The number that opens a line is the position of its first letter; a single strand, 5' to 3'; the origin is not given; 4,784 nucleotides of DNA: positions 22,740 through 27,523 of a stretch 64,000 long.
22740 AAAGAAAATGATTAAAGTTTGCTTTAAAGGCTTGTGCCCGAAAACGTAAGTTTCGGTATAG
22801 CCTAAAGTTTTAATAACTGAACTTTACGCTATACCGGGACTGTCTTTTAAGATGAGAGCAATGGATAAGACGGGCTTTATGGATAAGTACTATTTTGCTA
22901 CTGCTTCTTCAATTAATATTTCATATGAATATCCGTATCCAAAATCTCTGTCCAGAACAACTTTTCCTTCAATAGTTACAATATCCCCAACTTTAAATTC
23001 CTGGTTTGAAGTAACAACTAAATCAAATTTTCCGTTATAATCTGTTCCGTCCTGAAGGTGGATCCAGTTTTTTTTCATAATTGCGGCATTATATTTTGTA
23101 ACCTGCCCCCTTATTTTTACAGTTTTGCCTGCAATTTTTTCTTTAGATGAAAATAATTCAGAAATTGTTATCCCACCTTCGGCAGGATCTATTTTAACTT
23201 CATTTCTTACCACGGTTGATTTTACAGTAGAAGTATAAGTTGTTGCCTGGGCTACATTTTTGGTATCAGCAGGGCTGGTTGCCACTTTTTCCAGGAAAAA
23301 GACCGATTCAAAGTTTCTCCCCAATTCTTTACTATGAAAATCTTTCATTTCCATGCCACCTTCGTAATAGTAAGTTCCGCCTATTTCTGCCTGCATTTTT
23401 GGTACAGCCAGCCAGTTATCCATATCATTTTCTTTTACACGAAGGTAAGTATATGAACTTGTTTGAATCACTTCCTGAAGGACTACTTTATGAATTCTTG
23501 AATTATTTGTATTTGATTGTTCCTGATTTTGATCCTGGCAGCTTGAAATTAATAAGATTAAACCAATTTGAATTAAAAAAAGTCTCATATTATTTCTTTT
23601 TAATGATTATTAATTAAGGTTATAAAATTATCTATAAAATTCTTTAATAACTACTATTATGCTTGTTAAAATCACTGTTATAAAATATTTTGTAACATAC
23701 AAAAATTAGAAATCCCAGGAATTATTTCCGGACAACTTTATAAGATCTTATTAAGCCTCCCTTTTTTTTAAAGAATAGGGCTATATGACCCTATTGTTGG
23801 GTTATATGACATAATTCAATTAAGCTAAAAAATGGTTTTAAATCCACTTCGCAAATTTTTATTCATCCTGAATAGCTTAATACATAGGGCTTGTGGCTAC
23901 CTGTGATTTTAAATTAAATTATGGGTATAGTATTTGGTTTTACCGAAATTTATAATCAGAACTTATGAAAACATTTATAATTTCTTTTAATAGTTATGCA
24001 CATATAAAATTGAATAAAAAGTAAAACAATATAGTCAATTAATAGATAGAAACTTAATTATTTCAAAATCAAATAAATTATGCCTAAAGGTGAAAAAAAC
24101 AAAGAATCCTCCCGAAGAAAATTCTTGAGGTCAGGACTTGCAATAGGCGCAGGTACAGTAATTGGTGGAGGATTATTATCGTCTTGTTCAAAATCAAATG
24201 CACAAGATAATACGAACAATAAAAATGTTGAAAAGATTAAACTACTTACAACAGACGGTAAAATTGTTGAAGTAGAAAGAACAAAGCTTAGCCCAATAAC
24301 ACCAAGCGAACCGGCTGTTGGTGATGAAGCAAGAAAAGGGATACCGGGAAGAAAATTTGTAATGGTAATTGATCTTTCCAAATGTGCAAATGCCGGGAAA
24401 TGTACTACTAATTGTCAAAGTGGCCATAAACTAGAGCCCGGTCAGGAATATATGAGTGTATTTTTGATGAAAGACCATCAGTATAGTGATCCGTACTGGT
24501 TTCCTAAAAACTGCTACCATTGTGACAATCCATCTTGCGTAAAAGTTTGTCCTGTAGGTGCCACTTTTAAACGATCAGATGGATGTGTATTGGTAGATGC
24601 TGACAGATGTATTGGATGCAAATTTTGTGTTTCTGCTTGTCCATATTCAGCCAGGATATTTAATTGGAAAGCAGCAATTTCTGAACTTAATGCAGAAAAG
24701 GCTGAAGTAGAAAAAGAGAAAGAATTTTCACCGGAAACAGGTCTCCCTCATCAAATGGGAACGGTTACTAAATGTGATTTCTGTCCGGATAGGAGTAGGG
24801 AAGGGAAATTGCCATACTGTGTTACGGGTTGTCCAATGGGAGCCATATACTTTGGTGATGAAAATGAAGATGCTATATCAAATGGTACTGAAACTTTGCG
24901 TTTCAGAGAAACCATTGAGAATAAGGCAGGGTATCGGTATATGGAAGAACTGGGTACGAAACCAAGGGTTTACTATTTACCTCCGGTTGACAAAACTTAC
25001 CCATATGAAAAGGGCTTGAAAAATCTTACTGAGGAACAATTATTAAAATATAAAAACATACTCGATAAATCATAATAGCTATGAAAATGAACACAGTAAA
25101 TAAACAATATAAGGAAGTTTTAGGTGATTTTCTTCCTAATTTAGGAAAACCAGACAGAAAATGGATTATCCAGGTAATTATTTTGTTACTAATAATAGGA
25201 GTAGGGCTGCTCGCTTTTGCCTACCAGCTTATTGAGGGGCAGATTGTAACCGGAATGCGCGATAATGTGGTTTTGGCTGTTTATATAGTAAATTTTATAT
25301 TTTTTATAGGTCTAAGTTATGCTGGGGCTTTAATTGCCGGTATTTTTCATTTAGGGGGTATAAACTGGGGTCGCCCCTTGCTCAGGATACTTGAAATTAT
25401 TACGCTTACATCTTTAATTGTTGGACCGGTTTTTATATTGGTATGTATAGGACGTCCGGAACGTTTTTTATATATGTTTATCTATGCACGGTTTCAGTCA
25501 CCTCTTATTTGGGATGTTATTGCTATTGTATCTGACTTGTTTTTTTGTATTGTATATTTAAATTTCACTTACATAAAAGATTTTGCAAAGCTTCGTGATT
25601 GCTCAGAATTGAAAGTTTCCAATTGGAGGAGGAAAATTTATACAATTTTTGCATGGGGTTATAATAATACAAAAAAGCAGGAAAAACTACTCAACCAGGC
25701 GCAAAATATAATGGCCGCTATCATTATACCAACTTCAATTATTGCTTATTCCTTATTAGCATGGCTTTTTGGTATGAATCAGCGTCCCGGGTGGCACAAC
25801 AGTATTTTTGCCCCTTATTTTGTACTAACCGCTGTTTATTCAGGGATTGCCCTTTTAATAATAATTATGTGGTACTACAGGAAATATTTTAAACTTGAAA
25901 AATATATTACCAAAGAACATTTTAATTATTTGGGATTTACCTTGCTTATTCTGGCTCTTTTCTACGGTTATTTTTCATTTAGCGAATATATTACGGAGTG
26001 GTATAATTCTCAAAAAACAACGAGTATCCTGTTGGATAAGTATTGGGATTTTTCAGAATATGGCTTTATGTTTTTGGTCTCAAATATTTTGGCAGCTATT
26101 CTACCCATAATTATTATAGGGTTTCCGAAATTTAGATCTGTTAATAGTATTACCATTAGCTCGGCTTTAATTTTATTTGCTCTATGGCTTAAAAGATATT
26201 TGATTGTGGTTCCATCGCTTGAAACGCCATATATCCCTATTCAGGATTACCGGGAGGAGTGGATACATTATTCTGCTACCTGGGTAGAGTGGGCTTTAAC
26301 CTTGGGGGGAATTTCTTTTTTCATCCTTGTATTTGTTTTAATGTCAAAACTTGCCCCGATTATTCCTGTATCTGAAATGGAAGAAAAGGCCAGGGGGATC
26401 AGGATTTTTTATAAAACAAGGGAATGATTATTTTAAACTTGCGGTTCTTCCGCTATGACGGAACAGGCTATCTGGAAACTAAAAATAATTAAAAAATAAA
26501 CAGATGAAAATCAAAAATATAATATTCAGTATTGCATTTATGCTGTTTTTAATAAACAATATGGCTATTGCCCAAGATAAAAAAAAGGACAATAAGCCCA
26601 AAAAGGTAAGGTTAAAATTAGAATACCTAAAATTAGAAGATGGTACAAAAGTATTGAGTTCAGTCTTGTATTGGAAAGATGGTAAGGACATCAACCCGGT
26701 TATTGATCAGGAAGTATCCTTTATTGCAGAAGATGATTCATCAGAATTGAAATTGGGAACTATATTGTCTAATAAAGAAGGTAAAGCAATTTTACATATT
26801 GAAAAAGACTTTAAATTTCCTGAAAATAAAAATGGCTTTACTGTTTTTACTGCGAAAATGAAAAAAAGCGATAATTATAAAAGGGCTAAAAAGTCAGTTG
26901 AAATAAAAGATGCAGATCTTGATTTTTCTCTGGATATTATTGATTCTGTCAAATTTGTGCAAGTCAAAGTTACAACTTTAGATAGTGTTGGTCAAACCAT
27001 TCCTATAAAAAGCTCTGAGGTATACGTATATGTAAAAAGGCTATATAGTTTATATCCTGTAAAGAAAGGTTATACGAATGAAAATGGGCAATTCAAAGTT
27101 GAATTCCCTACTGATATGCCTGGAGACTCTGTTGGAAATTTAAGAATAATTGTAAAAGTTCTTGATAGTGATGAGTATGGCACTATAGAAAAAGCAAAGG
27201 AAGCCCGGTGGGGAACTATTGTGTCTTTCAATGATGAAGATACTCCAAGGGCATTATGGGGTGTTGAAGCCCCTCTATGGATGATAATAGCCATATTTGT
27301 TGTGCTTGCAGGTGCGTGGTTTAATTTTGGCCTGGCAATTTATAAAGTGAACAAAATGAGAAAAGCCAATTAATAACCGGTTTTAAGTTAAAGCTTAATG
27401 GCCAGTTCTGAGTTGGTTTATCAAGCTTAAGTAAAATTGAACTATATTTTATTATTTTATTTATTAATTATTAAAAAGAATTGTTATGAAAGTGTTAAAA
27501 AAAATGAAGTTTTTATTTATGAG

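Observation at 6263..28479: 22-kb island encoding what looks like a complete, self-regulated extracellular electron-transfer pathway in a Bacteroidota-type genome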

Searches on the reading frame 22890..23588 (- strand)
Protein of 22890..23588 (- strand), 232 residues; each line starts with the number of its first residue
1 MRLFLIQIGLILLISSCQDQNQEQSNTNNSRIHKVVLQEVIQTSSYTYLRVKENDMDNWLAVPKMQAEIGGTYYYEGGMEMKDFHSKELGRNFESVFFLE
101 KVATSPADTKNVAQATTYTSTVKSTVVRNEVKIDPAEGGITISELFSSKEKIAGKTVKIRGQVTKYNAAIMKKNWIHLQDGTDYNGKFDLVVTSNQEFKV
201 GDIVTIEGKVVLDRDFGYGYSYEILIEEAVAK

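Call 5: search_protein_families(library=pfam, proteins=[window:22890-23588:-], max_evalue=0.01)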
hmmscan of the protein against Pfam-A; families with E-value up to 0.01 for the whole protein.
window:22890-23588:- (232 aa): 1 family
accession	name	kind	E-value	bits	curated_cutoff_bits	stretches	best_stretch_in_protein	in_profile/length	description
PF01336.31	tRNA_anti-codon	-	0.00017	21.9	27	1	157-228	1-71/75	OB-fold nucleic acid binding domain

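Call 16: search_protein_families(library=ncbifam, proteins=[window:22890-23588:-], max_evalue=0.1)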
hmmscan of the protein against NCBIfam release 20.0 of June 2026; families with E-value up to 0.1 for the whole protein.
window:22890-23588:- (232 aa): 0 families

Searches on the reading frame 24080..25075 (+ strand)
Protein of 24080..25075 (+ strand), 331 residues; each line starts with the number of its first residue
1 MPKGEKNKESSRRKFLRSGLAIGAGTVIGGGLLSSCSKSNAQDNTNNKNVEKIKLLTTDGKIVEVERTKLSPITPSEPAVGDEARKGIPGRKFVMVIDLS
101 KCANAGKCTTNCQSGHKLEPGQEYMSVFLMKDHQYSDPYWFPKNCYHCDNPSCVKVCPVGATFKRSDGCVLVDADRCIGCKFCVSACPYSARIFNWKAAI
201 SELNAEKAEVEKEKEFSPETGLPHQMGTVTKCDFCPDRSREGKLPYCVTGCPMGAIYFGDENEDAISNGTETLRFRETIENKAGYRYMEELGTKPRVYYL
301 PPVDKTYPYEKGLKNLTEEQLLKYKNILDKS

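Call 5: search_protein_families(library=pfam, proteins=[window:24080-25075:+], max_evalue=0.01)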
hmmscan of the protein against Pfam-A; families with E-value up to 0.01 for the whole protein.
window:24080-25075:+ (331 aa): 15 families
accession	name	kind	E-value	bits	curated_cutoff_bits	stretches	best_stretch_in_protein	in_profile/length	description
PF13247.11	Fer4_11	-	1.5e-22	80.1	26.2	2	139-200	4-67/100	4Fe-4S dicluster domain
PF12838.12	Fer4_7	-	1.3e-14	54.8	27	2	141-161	34-52/52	4Fe-4S dicluster domain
PF12837.12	Fer4_6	-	5.8e-13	48.5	25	1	170-191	2-23/24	4Fe-4S binding domain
PF13187.11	Fer4_9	-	1.2e-10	41.7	27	2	176-256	1-52/52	4Fe-4S dicluster domain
PF13237.11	Fer4_10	-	8.2e-09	35.7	25.5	2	142-188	6-53/53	4Fe-4S dicluster domain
PF00037.32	Fer4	-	2e-07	31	21.1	1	171-191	2-22/24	4Fe-4S binding domain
PF13183.11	Fer4_8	-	4.3e-07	30.8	27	1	174-235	2-57/68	4Fe-4S dicluster domain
PF12797.12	Fer4_2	-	1.4e-06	28.3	24.5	1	170-189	3-22/22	4Fe-4S binding domain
PF13484.11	Fer4_16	-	4.3e-06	27.8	30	1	176-235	1-59/66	4Fe-4S double cluster binding domain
PF13534.11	Fer4_17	-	6e-05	23.9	22.2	0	176-199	1-23/61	4Fe-4S dicluster domain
PF12800.12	Fer4_4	-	0.0001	22.8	24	1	175-189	2-16/17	4Fe-4S binding domain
PF25160.1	LdpA_Fe-S-bd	-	0.00071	19.8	27.6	1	147-190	4-41/49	LdpA Fe-S cluster-binding domain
PF14691.11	Fer4_20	-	0.00097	19.4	25.8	1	171-209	18-58/113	Dihydroprymidine dehydrogenase domain II, 4Fe-4S cluster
PF14697.11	Fer4_21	-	0.0019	18.8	35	1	143-189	6-53/59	4Fe-4S dicluster domain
PF13459.11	Fer4_15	-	0.0058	17.8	22.4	1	170-189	1-20/66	4Fe-4S single cluster domain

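Call 16: search_protein_families(library=ncbifam, proteins=[window:24080-25075:+], max_evalue=0.1)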
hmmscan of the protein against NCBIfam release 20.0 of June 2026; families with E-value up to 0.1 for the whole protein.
window:24080-25075:+ (331 aa): 77 families (the best 25 are shown)
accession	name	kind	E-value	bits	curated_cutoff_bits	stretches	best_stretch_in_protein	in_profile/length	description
NF045797.1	DsrO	equivalog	6.6e-47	159.9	200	1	82-300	33-234/235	sulfate reduction electron transfer complex DsrMKJOP subunit DsrO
NF011569.0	PRK14993.1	equivalog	4.5e-39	134.3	416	2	69-198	20-153/244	tetrathionate reductase subunit TtrB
TIGR03149.1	cyt_nit_nrfC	equivalog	1.2e-32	113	377.6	2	89-197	35-147/225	cytochrome c nitrite reductase Fe-S protein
NF041715.1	arsenate_red_ArrB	equivalog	2.3e-32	112.4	450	2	92-212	2-124/233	arsenate respiratory reductase iron-sulfur subunit ArrB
NF041782.1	mnquin_red_QrcC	equivalog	7.6e-32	110.9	400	1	93-300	1-225/239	menaquinone reductase iron-sulfur cluster-binding subunit QrcC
TIGR02951.1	DMSO_dmsB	equivalog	5.9e-30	104.4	214.1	2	95-198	4-118/161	DMSO/selenate family reductase complex B subunit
TIGR03478.1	DMSO_red_II_bet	subfamily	1.5e-25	89.8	480.7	3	135-202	119-189/321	DMSO reductase family type II enzyme, iron-sulfur subunit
NF038355.1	FDH3_beta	equivalog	8.7e-24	84.5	240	1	95-263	5-166/180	formate dehydrogenase FDH3 subunit beta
NF008134.0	PRK10882.1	equivalog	9.2e-23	80.8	263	2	131-210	99-177/329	hydrogenase 2 operon protein HybA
NF045715.1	sulf_resp_HmcB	equivalog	2.8e-21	75.9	420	2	128-201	90-163/307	sulfate respiration complex iron-sulfur protein HmcB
NF042979.1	EthbenzDh_ebdB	equivalog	4.6e-21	75.1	740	2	135-202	141-211/354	ethylbenzene dehydrogenase subunit beta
TIGR01660.1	narH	equivalog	1.5e-17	63.3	524.05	1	140-202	178-241/492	nitrate reductase subunit beta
TIGR01582.1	FDH-beta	equivalog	1.8e-17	63.4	334.7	2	140-191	86-140/283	formate dehydrogenase subunit beta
NF007382.0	PRK09898.1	equivalog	1.1e-15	57.8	213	1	132-194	110-173/208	ferredoxin-like protein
NF009408.0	PRK12769.1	equivalog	1.9e-15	56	1003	1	99-281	9-165/659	formate-dependent uric acid utilization protein AegA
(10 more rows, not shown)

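Call 54: search_solved_structures(query=window:24080-25075:+, max_evalue=1e-10)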
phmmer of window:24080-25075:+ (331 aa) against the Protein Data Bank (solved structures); distinct sequences matched with E-value up to 1e-10: 19.
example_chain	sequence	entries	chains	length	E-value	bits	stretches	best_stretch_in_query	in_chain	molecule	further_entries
2vpw_B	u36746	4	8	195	3.4e-29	105.3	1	92-194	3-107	NRFC PROTEIN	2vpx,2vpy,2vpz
6cz7_B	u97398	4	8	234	4.1e-25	91.9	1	93-197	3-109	4Fe-4S ferredoxin, iron-sulfur binding domain protein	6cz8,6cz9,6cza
2ivf_B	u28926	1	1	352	8.5e-20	74.4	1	137-201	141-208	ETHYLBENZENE DEHYDROGENASE BETA-SUBUNIT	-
4ydd_B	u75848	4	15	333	1.8e-18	70.1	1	138-195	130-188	DMSO reductase family type II enzyme, iron-sulfur subunit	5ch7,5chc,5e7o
6f0k_B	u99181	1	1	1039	3.2e-17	65.9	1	92-305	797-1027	Fe-S-cluster-containing hydrogenase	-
3egw_B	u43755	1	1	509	1.3e-16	63.9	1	139-202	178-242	Respiratory nitrate reductase 1 beta chain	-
1q16_B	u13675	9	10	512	1.3e-16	63.9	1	139-202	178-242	Respiratory nitrate reductase 1 beta chain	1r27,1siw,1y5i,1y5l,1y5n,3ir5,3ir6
1y4z_B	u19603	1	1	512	1.3e-16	63.9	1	139-202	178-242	Respiratory nitrate reductase 1 beta chain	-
1kqf_B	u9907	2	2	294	1.5e-16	63.7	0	143-192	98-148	FORMATE DEHYDROGENASE, NITRATE-INDUCIBLE, IRON-SULFUR SUBUNIT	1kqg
7qv7_A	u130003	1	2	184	1.3e-14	57.4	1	135-264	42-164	Hydrogen dependent carbon dioxide reductase subunit HycB3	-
6lod_B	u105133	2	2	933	1.3e-14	57.3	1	87-306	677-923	Fe-S-cluster-containing hydrogenase components 1-like protein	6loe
6btm_B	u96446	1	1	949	2.1e-14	56.7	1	140-300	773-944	Alternative Complex III subunit B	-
9vap_B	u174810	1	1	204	2.7e-14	56.3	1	96-261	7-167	4Fe-4S dicluster domain-containing protein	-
7qv7_B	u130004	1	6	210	9.1e-14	54.6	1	141-257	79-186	Hydrogen dependent carbon dioxide reductase subunit HycB4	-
8k9e_B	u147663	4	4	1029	1.4e-13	54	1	133-240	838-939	Fe-S-cluster-containing hydrogenase components 1-like protein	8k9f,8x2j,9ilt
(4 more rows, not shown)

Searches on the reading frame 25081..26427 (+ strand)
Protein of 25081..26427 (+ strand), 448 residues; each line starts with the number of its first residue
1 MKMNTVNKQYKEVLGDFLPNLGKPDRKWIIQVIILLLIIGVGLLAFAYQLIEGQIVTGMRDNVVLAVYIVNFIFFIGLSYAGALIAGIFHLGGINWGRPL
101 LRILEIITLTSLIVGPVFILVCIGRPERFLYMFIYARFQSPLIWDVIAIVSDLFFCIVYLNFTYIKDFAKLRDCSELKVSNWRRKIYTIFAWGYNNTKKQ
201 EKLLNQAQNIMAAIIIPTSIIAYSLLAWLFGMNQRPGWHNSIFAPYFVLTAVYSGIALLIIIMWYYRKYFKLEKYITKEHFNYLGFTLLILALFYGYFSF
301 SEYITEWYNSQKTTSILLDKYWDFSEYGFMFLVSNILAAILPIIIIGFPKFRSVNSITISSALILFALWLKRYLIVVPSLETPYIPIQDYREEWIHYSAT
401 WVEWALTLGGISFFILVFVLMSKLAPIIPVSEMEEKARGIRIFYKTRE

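Call 5: search_protein_families(library=pfam, proteins=[window:25081-26427:+], max_evalue=0.01)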
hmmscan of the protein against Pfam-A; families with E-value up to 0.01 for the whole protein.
window:25081-26427:+ (448 aa): 1 family
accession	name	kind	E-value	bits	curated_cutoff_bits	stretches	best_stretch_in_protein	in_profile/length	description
PF03916.19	NrfD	-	2.9e-31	109.7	25.8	1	56-380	2-309/313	Polysulphide reductase, NrfD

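Call 16: search_protein_families(library=ncbifam, proteins=[window:25081-26427:+], max_evalue=0.1)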
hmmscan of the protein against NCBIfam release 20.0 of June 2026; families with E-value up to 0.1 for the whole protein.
window:25081-26427:+ (448 aa): 2 families
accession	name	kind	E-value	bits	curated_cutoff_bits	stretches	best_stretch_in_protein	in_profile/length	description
NF045798.1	DsrP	equivalog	4.1e-21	75.8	350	2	24-171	8-150/346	sulfate reduction electron transfer complex DsrMKJOP subunit DsrP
NF041784.1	mnquin_red_QrcD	equivalog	5.2e-11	42.5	570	1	246-430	222-403/408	menaquinone reductase integral membrane subunit QrcD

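Call 53: search_solved_structures(query=window:25081-26427:+, max_evalue=0.01)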
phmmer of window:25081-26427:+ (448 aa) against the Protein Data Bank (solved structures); distinct sequences matched with E-value up to 0.01: 5.
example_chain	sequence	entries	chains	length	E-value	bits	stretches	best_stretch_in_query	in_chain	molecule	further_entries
6btm_C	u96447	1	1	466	1.1e-41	146.4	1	7-439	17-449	Alternative Complex III subunit C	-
6f0k_C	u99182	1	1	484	4.2e-39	137.9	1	37-434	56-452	Polysulphide reductase NrfD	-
8k9e_C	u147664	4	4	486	3.6e-37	131.5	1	20-433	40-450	Polysulphide reductase NrfD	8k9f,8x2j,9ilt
6lod_C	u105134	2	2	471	1.1e-35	126.6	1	14-435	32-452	Polysulphide reductase NrfD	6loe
8k9e_F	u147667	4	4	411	0.00031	23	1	34-432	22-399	Quinol:cytochrome c oxidoreductase quinone-binding subunit 2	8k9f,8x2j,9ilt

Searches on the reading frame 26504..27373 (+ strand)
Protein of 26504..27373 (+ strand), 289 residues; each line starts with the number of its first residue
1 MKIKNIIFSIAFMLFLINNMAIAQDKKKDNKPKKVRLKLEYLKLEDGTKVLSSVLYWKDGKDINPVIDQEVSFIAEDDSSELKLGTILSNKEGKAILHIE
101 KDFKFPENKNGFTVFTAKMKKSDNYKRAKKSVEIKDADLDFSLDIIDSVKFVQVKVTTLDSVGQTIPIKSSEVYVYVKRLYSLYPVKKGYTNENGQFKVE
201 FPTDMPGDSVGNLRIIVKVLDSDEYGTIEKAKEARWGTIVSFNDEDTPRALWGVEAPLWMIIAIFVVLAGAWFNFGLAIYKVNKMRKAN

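Call 5: search_protein_families(library=pfam, proteins=[window:26504-27373:+], max_evalue=0.01)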
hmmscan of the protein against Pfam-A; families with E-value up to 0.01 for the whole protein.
window:26504-27373:+ (289 aa): 1 family
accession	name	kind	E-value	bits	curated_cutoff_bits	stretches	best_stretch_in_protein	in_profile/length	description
PF02369.22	Big_1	-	0.0036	17.8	34.9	0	150-209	17-74/93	Bacterial Ig-like domain (group 1)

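Call 16: search_protein_families(library=ncbifam, proteins=[window:26504-27373:+], max_evalue=0.1)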
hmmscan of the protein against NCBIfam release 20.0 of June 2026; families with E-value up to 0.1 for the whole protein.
window:26504-27373:+ (289 aa): 1 family
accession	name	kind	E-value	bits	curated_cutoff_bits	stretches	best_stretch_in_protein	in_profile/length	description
TIGR04134.1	lipo_with_rSAM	hypoth_equivalog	0.0024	17.9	39.8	0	153-227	41-114/150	radical SAM-associated putative lipoprotein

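Call 56: search_solved_structures(query=window:26504-27373:+, max_evalue=10)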
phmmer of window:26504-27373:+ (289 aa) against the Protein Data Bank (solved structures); distinct sequences matched with E-value up to 10: 0.
